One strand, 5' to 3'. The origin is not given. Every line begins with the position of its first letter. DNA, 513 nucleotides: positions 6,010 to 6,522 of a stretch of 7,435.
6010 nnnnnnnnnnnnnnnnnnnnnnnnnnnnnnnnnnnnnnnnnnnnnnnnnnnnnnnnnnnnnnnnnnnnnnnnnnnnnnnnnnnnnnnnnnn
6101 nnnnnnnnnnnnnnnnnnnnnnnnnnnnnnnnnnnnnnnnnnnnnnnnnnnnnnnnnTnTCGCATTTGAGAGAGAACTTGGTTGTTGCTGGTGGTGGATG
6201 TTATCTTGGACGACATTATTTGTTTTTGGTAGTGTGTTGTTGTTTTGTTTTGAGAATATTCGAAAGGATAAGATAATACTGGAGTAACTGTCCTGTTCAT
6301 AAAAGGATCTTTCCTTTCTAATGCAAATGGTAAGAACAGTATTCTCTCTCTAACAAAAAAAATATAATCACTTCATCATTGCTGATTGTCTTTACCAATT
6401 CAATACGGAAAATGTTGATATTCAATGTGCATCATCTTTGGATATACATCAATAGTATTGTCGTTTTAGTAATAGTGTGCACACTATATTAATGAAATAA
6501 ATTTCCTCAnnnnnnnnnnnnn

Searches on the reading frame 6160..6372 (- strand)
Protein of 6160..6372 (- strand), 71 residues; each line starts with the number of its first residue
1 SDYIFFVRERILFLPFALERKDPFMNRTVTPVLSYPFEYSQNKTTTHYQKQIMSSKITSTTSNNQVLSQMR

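Call 30: search_protein_families(library=pfam, proteins=[window:6160-6372:-], max_evalue=1)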
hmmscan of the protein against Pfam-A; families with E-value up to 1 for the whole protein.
seq(71 aa): 0 families

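Call 48: search_protein_representatives(protein=window:6160-6372:-)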
Query: 71 residues. Proteins with E-value up to 0.001 (for the whole library): 2; up to 1e-10: 0; up to 1e-30: 0. The best 2 are listed.
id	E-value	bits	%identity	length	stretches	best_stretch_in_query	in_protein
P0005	2.0e-04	37.4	29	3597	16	26-60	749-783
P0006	3.2e-04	36.8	35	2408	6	21-69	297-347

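Call 49: list_cluster_members(proteins=[P0005, P0006])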
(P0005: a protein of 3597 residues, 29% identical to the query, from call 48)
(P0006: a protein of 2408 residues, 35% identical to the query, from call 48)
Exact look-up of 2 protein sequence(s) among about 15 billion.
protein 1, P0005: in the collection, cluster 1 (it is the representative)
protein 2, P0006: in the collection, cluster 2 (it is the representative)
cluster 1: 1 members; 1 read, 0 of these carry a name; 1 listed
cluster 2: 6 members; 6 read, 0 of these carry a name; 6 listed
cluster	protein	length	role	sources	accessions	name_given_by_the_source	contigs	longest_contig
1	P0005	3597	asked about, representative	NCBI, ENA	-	-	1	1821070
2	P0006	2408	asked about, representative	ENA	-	-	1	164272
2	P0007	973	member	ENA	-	-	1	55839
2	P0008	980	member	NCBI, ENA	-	-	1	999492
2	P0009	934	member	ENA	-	-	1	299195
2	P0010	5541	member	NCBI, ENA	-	-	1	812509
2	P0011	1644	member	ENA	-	-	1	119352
